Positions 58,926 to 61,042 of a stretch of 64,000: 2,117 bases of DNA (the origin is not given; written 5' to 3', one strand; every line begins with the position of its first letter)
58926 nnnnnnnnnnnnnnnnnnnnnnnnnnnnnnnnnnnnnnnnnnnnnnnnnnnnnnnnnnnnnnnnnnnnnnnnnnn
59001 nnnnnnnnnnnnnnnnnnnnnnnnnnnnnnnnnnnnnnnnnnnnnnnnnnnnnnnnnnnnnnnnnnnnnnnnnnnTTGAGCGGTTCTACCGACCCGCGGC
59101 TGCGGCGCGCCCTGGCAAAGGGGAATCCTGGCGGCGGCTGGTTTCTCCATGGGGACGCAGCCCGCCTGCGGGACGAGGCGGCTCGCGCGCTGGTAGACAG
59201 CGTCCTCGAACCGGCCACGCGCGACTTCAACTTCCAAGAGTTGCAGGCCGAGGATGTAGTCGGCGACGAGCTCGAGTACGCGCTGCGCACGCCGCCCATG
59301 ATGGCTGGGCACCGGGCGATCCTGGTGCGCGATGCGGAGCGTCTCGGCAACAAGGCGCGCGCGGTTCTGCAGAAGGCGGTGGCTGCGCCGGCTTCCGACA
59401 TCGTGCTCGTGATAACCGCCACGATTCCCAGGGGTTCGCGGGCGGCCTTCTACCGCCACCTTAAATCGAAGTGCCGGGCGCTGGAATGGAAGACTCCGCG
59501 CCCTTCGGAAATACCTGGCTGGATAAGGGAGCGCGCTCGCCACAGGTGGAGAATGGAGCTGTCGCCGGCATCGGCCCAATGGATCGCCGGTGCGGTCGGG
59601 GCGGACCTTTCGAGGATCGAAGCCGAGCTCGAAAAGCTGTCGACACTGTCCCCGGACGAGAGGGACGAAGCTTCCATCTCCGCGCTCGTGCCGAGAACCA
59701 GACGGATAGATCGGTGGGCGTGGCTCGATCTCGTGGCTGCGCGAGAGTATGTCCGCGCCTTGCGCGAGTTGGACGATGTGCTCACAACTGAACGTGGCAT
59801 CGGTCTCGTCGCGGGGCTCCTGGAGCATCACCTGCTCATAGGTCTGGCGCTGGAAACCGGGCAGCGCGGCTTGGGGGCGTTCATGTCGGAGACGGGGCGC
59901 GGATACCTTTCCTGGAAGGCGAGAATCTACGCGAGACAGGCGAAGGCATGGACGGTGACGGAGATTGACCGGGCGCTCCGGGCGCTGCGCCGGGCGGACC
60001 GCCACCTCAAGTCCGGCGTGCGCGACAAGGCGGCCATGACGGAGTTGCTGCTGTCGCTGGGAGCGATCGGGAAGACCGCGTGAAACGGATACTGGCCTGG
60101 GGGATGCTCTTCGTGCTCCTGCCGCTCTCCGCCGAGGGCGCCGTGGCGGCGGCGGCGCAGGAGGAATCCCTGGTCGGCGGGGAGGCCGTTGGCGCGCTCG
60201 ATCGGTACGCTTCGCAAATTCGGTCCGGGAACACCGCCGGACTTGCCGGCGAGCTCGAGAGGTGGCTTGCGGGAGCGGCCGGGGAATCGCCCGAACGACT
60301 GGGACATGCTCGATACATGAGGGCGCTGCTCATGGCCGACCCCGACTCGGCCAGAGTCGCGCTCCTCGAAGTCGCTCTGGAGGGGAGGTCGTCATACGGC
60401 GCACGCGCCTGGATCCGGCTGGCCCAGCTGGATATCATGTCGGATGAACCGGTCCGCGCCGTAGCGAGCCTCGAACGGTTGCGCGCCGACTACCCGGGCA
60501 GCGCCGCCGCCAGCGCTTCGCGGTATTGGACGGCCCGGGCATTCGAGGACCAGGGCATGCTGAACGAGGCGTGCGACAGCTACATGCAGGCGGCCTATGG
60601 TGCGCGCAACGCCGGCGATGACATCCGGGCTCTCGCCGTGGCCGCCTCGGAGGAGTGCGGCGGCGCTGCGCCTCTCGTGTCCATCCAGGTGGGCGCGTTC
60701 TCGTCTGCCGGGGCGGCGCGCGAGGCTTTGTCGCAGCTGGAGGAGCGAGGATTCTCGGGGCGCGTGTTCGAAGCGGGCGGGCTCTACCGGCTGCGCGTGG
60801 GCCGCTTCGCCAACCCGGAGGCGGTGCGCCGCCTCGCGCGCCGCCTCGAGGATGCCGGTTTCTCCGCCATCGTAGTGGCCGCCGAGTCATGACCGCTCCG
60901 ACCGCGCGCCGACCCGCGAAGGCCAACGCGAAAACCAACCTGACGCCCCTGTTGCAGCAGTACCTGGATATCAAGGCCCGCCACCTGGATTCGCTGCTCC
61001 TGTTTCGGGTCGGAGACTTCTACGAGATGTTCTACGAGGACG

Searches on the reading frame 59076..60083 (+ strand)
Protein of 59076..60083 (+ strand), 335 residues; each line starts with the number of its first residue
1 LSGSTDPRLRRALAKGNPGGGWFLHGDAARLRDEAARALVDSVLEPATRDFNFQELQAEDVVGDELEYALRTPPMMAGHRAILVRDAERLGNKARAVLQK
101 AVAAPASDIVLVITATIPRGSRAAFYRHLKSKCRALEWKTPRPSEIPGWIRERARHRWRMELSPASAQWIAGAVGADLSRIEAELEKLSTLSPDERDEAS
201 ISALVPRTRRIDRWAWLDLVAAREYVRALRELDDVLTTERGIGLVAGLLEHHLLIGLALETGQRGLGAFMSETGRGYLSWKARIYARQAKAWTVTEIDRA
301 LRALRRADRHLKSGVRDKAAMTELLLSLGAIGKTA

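Call 5: search_protein_families(library=pfam, proteins=[window:59076-60083:+], max_evalue=0.01)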
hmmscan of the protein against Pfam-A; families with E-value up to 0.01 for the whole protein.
window:59076-60083:+ (335 aa): 2 families
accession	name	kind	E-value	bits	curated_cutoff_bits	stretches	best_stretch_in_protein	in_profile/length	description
PF06144.19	DNA_pol3_delta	-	2.8e-06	27.8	21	1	24-131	3-116/124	DNA polymerase III, delta subunit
PF21694.2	DNA_pol3_delta_C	-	0.00096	19.6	27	1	258-326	50-118/121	DNA polymerase III delta subunit, C-terminal domain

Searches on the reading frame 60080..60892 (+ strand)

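Call 5: search_protein_families(library=pfam, proteins=[window:60080-60892:+], max_evalue=0.01)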
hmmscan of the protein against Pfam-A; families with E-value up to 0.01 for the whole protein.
window:60080-60892:+ (270 aa): 2 families
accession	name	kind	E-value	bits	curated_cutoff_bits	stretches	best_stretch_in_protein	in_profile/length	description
PF05036.18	SPOR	-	6e-15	55.8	21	1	201-266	6-75/76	SPOR domain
PF13174.12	TPR_6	-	0.00074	20.5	26.3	0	110-141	2-33/33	Tetratricopeptide repeat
